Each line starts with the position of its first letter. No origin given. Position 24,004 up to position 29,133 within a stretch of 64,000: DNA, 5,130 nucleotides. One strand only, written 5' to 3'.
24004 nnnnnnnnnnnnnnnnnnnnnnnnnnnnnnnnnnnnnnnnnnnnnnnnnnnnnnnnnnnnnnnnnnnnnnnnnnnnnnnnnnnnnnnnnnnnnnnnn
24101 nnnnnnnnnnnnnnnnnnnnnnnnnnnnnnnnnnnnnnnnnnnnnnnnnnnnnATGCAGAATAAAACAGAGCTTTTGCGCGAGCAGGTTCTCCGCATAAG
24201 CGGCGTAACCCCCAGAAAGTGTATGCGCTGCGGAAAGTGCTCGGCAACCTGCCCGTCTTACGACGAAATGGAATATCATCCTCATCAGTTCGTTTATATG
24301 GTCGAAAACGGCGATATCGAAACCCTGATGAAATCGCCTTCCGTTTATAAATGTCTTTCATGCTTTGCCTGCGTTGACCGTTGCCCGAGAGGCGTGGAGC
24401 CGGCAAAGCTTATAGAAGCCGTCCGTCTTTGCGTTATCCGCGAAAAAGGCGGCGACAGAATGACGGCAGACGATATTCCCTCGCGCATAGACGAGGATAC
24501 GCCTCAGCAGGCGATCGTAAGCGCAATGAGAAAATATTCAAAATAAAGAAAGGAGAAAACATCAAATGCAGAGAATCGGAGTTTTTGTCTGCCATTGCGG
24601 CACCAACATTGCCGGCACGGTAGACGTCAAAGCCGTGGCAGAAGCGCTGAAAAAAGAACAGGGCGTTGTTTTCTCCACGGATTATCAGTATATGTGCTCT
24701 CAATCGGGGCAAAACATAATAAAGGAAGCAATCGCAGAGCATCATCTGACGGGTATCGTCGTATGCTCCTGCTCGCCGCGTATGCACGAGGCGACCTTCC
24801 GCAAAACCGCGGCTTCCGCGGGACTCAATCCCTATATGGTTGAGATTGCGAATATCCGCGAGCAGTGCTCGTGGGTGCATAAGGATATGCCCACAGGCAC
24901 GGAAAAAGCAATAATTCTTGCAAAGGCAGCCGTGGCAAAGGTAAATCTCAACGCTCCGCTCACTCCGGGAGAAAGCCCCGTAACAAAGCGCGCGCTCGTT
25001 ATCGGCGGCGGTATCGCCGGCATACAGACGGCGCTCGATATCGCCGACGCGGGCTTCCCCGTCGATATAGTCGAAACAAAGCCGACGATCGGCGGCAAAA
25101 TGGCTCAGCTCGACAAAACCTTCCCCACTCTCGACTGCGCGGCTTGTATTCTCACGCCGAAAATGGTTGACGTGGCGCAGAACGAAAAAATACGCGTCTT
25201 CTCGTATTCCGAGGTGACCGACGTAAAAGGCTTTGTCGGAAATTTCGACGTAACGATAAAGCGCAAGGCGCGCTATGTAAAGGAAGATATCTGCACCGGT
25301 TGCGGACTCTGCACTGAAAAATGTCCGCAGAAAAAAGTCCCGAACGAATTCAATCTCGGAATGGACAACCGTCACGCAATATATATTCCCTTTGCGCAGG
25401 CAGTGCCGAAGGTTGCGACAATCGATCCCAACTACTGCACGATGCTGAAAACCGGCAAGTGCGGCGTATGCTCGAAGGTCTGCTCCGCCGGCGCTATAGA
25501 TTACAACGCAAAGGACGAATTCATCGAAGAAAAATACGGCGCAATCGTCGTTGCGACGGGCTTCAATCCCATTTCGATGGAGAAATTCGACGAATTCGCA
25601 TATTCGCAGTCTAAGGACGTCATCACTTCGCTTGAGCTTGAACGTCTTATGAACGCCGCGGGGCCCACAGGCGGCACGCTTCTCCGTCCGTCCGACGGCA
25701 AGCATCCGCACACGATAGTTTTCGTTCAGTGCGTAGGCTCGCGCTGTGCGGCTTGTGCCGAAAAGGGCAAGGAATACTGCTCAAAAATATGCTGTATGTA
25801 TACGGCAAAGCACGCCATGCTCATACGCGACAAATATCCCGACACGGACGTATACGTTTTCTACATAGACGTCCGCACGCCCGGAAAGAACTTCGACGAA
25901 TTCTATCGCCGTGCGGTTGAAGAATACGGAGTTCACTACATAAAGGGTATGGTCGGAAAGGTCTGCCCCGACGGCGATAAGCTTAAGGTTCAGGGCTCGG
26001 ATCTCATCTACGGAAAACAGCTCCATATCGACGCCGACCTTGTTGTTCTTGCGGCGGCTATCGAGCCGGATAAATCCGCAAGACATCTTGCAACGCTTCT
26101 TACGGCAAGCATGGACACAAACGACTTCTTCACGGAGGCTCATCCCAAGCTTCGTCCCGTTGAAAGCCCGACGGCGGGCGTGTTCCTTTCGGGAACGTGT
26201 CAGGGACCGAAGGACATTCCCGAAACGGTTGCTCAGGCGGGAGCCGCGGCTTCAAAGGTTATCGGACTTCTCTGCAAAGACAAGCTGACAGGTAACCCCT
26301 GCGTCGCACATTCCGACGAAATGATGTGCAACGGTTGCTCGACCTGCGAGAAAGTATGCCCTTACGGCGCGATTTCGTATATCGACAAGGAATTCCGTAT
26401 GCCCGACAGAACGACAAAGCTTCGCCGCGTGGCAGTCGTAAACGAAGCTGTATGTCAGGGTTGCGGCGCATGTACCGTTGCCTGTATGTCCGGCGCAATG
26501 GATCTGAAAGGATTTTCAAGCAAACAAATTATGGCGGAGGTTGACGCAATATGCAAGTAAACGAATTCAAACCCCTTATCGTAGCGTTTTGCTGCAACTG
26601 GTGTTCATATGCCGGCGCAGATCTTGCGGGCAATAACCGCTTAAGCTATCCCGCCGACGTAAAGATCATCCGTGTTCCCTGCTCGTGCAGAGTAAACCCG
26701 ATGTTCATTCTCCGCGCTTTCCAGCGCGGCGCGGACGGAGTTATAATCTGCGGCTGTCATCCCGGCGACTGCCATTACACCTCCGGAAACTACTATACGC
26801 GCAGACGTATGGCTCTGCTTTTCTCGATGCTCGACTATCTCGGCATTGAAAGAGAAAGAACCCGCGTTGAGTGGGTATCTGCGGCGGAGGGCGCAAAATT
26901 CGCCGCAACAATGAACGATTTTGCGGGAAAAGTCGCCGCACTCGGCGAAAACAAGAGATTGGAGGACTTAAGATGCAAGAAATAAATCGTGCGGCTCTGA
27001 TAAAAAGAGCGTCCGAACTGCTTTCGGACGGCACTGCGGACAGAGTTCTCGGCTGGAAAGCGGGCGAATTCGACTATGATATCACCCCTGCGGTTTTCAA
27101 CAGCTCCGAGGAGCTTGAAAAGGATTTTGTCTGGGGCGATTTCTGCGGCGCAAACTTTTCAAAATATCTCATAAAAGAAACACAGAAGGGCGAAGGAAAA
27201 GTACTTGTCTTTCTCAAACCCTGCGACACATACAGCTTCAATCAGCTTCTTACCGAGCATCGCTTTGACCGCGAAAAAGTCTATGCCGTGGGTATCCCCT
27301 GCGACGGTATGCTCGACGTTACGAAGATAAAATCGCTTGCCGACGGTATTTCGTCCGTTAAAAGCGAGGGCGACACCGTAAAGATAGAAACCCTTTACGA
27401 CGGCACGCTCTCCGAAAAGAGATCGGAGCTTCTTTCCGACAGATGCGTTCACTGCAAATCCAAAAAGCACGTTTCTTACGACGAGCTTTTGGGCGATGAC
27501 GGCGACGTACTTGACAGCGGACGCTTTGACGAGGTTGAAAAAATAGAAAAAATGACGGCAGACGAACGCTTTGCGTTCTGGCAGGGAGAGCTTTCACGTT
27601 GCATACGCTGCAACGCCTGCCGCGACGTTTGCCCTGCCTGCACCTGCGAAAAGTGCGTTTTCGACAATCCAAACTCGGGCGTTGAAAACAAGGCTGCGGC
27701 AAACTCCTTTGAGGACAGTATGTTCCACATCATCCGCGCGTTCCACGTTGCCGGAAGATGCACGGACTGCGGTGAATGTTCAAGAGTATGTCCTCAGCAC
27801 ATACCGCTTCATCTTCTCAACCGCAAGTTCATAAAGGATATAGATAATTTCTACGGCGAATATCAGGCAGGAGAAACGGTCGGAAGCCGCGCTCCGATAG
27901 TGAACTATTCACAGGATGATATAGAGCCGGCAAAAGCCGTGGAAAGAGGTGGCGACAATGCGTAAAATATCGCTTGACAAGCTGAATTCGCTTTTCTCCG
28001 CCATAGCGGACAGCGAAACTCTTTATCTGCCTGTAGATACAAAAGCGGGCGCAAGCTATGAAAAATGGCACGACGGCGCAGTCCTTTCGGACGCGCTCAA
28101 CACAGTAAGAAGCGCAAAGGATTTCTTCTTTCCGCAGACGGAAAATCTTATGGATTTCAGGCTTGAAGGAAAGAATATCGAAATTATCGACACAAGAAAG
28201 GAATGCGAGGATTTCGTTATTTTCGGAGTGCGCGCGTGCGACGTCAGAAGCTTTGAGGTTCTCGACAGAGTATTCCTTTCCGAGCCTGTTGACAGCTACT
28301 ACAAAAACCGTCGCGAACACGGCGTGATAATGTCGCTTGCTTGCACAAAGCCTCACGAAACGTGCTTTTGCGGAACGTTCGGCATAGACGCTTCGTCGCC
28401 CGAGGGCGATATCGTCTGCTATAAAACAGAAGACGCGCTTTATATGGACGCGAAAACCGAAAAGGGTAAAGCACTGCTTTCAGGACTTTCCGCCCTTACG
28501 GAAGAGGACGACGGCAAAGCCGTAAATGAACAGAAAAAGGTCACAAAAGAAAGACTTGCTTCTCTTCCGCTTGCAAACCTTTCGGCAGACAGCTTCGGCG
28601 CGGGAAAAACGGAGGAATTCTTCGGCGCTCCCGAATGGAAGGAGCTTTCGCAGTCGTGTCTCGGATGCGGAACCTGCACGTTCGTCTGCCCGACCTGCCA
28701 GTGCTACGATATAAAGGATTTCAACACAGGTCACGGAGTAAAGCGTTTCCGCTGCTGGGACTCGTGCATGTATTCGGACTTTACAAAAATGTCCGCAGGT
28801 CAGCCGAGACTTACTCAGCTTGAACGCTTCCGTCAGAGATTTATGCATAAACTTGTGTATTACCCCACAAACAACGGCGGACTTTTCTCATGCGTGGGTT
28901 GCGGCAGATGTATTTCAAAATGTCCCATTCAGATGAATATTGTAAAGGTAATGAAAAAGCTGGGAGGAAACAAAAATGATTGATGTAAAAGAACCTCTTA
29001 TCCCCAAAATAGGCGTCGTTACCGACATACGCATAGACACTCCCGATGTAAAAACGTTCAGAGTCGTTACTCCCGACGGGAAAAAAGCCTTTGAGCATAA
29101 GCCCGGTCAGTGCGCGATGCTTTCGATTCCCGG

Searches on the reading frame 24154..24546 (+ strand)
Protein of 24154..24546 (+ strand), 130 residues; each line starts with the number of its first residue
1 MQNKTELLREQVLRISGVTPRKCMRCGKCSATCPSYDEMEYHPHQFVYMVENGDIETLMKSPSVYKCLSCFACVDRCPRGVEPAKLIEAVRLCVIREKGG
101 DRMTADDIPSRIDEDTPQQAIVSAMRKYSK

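Call 4: search_protein_families(library=pfam, proteins=[window:24154-24546:+], max_evalue=0.01)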
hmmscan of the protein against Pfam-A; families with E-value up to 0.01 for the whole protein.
window:24154-24546:+ (130 aa): 13 families
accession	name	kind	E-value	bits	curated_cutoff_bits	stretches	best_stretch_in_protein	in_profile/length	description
PF13534.11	Fer4_17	-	3.3e-12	47.2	22.2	1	22-81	1-60/61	4Fe-4S dicluster domain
PF13183.11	Fer4_8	-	1e-11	45.6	27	1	22-81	4-68/68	4Fe-4S dicluster domain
PF13237.11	Fer4_10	-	1.1e-09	38.5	25.5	1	19-78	5-53/53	4Fe-4S dicluster domain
PF13187.11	Fer4_9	-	9.7e-09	35.6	27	1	22-80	1-50/52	4Fe-4S dicluster domain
PF12838.12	Fer4_7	-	3.2e-07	31.1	27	1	22-81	1-52/52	4Fe-4S dicluster domain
PF12800.12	Fer4_4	-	0.00027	21.5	24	0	22-35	3-16/17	4Fe-4S binding domain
PF00037.32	Fer4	-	0.0003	20.9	21.1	1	20-34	5-19/24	4Fe-4S binding domain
PF14697.11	Fer4_21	-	0.00034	21.1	35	1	19-78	4-52/59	4Fe-4S dicluster domain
PF12798.12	Fer4_3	-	0.00042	21.4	27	0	67-80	1-14/15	4Fe-4S binding domain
PF25160.1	LdpA_Fe-S-bd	-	0.00044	20.4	27.6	1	14-35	19-40/49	LdpA Fe-S cluster-binding domain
PF12797.12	Fer4_2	-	0.0006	20.1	24.5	0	21-35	8-22/22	4Fe-4S binding domain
PF13484.11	Fer4_16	-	0.0012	20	30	0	66-85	1-20/66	4Fe-4S double cluster binding domain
PF12837.12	Fer4_6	-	0.0015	18.9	25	0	18-35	4-21/24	4Fe-4S binding domain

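Call 5: search_protein_families(library=ncbifam, proteins=[window:24154-24546:+], max_evalue=0.001)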
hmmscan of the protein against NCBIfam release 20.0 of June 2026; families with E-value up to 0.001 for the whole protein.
window:24154-24546:+ (130 aa): 21 families
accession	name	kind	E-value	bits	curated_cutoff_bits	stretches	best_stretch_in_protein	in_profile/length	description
TIGR03290.1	CoB_CoM_SS_C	equivalog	1.9e-15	57.1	160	1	22-97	3-78/144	CoB--CoM heterodisulfide reductase subunit C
NF038018.1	qmoC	equivalog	9.8e-15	54.9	300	1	11-98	8-95/360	quinone-interacting membrane-bound oxidoreductase complex subunit QmoC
NF041779.1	hetero_SS_HdrC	equivalog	5.7e-14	52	350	1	21-97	31-106/198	ferredoxin:CoB-CoM heterodisulfide reductase subunit HdrC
NF041890.1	hdrC_Methbact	equivalog_domain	1.5e-12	47.5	270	1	22-97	30-104/192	ferredoxin:CoB-CoM heterodisulfide reductase subunit HdrC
NF008434.0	PRK11274.1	equivalog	6.2e-10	38.5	333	1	21-96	23-104/409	glycolate oxidase subunit GlcF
NF004616.0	PRK05950.1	subfamily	3e-09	36.4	228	1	21-97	147-236/238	succinate dehydrogenase iron-sulfur subunit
NF045670.1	quin_L_LdhH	equivalog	4.1e-08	32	800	1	22-100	305-389/706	L-lactate dehydrogenase (quinone) large subunit LdhH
TIGR00384.1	dhsB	subfamily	8e-08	32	88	1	21-91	140-222/222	succinate dehydrogenase and fumarate reductase iron-sulfur protein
TIGR00273.1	TIGR00273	equivalog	8.4e-07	28.2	444.8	1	22-99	294-376/432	LutB/LldF family L-lactate oxidation iron-sulfur protein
TIGR01945.1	rnfC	subfamily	2.8e-06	26.1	245.95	1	20-85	362-422/435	RnfABCDGE type electron transport complex subunit C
TIGR00314.1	cdhA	equivalog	5.8e-06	24.4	781.3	1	21-97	399-469/784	CO dehydrogenase/acetyl-CoA synthase complex subunit alpha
NF004898.0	PRK06259.1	equivalog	1.2e-05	24.2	385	1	20-97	133-219/488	fumarate reductase (CoM/CoB) subunit TfrB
NF009226.0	PRK12576.1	equivalog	1.6e-05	24.4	344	1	22-100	155-236/317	succinate dehydrogenase/fumarate reductase iron-sulfur subunit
NF009225.0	PRK12575.1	subfamily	1.7e-05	24.4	443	0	22-96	145-232/235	succinate dehydrogenase/fumarate reductase iron-sulfur subunit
NF004914.0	PRK06273.1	equivalog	8.5e-05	22.4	163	1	4-78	34-106/167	ferredoxin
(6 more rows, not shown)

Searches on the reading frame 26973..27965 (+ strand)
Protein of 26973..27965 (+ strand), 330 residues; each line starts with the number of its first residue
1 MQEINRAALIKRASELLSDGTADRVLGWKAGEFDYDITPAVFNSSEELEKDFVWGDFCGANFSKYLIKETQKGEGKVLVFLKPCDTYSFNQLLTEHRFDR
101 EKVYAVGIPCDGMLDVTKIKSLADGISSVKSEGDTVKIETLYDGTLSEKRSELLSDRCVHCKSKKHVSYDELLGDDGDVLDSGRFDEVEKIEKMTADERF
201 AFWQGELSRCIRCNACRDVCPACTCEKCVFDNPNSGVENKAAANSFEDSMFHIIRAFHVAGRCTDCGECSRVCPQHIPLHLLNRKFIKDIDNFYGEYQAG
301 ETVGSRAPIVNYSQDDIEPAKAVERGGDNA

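Call 4: search_protein_families(library=pfam, proteins=[window:26973-27965:+], max_evalue=0.01)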
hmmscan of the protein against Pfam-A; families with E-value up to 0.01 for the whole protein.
window:26973-27965:+ (330 aa): 12 families
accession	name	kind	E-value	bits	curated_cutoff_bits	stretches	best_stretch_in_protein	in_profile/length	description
PF13183.11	Fer4_8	-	2.7e-08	34.7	27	1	206-277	1-68/68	4Fe-4S dicluster domain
PF13187.11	Fer4_9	-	1.2e-07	32.1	27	1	209-276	1-50/52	4Fe-4S dicluster domain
PF12797.12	Fer4_2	-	2.4e-06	27.6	24.5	2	207-222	7-22/22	4Fe-4S binding domain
PF13534.11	Fer4_17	-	4.4e-06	27.6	22.2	1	209-277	1-60/61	4Fe-4S dicluster domain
PF00037.32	Fer4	-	6.3e-06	26.2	21.1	2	261-276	6-21/24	4Fe-4S binding domain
PF13237.11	Fer4_10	-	1.8e-05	25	25.5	2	260-289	6-22/53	4Fe-4S dicluster domain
PF12838.12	Fer4_7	-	2.9e-05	24.9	27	1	209-276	1-51/52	4Fe-4S dicluster domain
PF13484.11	Fer4_16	-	0.0018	19.4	30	1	209-275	1-65/66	4Fe-4S double cluster binding domain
PF12837.12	Fer4_6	-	0.0027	18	25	1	260-274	6-20/24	4Fe-4S binding domain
PF12800.12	Fer4_4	-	0.0033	18.1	24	0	261-274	2-15/17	4Fe-4S binding domain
PF04432.18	FrhB_FdhB_C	-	0.0033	17.8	23.3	0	76-147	3-68/150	Coenzyme F420 hydrogenase/dehydrogenase, beta subunit C terminus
PF13746.11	Fer4_18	-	0.0035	18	27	0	254-278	52-76/114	4Fe-4S dicluster domain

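Call 5: search_protein_families(library=ncbifam, proteins=[window:26973-27965:+], max_evalue=0.001)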
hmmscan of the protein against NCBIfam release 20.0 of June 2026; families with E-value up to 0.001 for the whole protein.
window:26973-27965:+ (330 aa): 16 families
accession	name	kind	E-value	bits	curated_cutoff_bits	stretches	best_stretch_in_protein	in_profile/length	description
TIGR02176.1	pyruv_ox_red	equivalog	4e-06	25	911.35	1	182-276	658-754/1167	pyruvate:ferredoxin (flavodoxin) oxidoreductase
NF040763.1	FeFe_hydrog_A6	exception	1.1e-05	24.1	765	1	155-275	94-202/571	NADH-dependent [FeFe] hydrogenase, group A6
NF009226.0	PRK12576.1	equivalog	2e-05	24.1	344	1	187-279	135-226/317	succinate dehydrogenase/fumarate reductase iron-sulfur subunit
NF006391.0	PRK08640.1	equivalog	2.7e-05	23.2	244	1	193-280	140-229/254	succinate dehydrogenase iron-sulfur subunit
NF004898.0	PRK06259.1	equivalog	3.1e-05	22.8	385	1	205-278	131-203/488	fumarate reductase (CoM/CoB) subunit TfrB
NF041837.1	rnfC_Methano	equivalog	3.8e-05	22.7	650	0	216-296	353-432/438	Rnf electron transport complex subunit RnfC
NF045670.1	quin_L_LdhH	equivalog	0.00011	20.7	800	1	193-288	293-381/706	L-lactate dehydrogenase (quinone) large subunit LdhH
TIGR02910.1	sulfite_red_A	equivalog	0.00012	21.5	323.15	1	67-228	81-240/334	anaerobic sulfite reductase subunit AsrA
TIGR02512.1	FeFe_hydrog_A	subfamily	0.00018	20.5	405.95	1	206-276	5-65/375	[FeFe] hydrogenase, group A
TIGR01945.1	rnfC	subfamily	0.00022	19.9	245.95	1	207-279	362-420/435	RnfABCDGE type electron transport complex subunit C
NF040864.1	HgcB_ferredoxin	equivalog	0.00023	20.9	99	0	261-278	14-31/93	mercury methylation ferredoxin HgcB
NF003454.1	PRK05035.1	equivalog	0.0003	19.4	345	1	207-283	366-428/556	electron transport complex subunit RsxC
NF058577.1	FdxA_fam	equivalog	0.00041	20.5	65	0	260-275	35-50/52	4Fe-4S ferredoxin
TIGR00273.1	TIGR00273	equivalog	0.0007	18.6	444.8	0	209-290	294-372/432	LutB/LldF family L-lactate oxidation iron-sulfur protein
TIGR01971.1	NuoI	subfamily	0.00072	19.1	113.05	0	188-223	61-96/121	NADH-quinone oxidoreductase, chain I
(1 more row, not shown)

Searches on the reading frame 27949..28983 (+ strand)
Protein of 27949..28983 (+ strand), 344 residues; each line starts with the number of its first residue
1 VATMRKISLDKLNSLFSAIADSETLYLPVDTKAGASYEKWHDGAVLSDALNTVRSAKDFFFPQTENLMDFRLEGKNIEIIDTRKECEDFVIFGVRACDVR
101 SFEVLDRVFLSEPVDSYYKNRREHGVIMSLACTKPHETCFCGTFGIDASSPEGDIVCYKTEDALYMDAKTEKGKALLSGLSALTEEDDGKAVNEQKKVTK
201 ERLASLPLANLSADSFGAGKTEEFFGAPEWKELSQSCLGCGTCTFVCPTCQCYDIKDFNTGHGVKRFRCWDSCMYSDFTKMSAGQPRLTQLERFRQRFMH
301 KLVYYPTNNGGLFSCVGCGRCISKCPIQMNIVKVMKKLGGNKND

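Call 4: search_protein_families(library=pfam, proteins=[window:27949-28983:+], max_evalue=0.01)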
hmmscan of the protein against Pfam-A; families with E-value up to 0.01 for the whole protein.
window:27949-28983:+ (344 aa): 14 families
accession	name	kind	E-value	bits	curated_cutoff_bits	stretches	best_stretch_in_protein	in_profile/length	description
PF17179.9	Fer4_22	-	1e-29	103.7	27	1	236-328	1-94/95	4Fe-4S dicluster domain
PF12797.12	Fer4_2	-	1.9e-06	27.9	24.5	1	235-249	8-22/22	4Fe-4S binding domain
PF25160.1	LdpA_Fe-S-bd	-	2.8e-06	27.5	27.6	1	314-328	27-41/49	LdpA Fe-S cluster-binding domain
PF13183.11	Fer4_8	-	4.4e-06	27.6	27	1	235-327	3-66/68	4Fe-4S dicluster domain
PF13534.11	Fer4_17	-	6.5e-06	27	22.2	0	269-329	8-60/61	4Fe-4S dicluster domain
PF13237.11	Fer4_10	-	8.2e-06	26.1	25.5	1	314-327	8-21/53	4Fe-4S dicluster domain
PF00037.32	Fer4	-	9.5e-06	25.7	21.1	0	315-327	8-20/24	4Fe-4S binding domain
PF13187.11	Fer4_9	-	5.6e-05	23.5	27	0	315-333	2-20/52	4Fe-4S dicluster domain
PF14697.11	Fer4_21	-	0.00077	20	35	0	231-252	35-56/59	4Fe-4S dicluster domain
PF12837.12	Fer4_6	-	0.00099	19.4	25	0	314-327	8-21/24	4Fe-4S binding domain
PF12838.12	Fer4_7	-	0.0018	19.1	27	0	236-327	1-50/52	4Fe-4S dicluster domain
PF12800.12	Fer4_4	-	0.0025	18.4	24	0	314-326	3-15/17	4Fe-4S binding domain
PF16426.10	DUF5023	-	0.0029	17.7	25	1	151-205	44-99/197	Domain of unknown function (DUF5023)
PF13484.11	Fer4_16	-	0.0055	17.9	30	0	315-328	2-15/66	4Fe-4S double cluster binding domain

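Call 5: search_protein_families(library=ncbifam, proteins=[window:27949-28983:+], max_evalue=0.001)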
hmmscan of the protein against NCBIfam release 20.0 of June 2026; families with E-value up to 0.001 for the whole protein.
window:27949-28983:+ (344 aa): 8 families
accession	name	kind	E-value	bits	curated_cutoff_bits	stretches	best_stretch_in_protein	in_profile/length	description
NF040829.1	sulfhyd_ShyB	equivalog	9.1e-54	182.7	690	1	6-338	5-329/334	NAD(P)-dependent hydrogenase/sulfhydrogenase 2 subunit beta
NF040833.1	sulfhyd_HydB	equivalog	3.1e-48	164.5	750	1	50-340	51-337/367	NADPH-dependent hydrogenase/sulfhydrogenase 1 subunit beta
TIGR02910.1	sulfite_red_A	equivalog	6e-43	147.4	323.15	1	55-340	61-328/334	anaerobic sulfite reductase subunit AsrA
TIGR01945.1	rnfC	subfamily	8.7e-06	24.5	245.95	0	235-249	402-416/435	RnfABCDGE type electron transport complex subunit C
NF004537.0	PRK05888.1-3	equivalog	9.4e-05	22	163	0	291-334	51-89/204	NADH-quinone oxidoreductase subunit NuoI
NF038196.1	ferrodoxin_EFR1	subfamily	0.00025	21.2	75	0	314-331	185-201/242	EFR1 family ferrodoxin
TIGR01971.1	NuoI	subfamily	0.00041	19.9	113.05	0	295-336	28-66/121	NADH-quinone oxidoreductase, chain I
NF041890.1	hdrC_Methbact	equivalog_domain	0.00074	19.1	270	0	307-327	23-43/192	ferredoxin:CoB-CoM heterodisulfide reductase subunit HdrC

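Call 66: search_solved_structures(query=window:27949-28983:+, max_evalue=0.00001, show_alignments=0)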
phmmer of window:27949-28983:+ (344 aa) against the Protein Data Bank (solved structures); distinct sequences matched with E-value up to 0.00001: 3.
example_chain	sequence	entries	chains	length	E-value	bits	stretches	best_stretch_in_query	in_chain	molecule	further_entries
9nez_B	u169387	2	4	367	5.1e-45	157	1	40-340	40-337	Sulfhydrogenase 1 subunit beta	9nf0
8rvu_E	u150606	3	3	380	7.8e-07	31.4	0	164-254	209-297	Formate dehydrogenase, beta subunit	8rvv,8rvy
9t1s_M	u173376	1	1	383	4.4e-06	28.9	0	164-255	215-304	formate dehydrogenase (coenzyme F420)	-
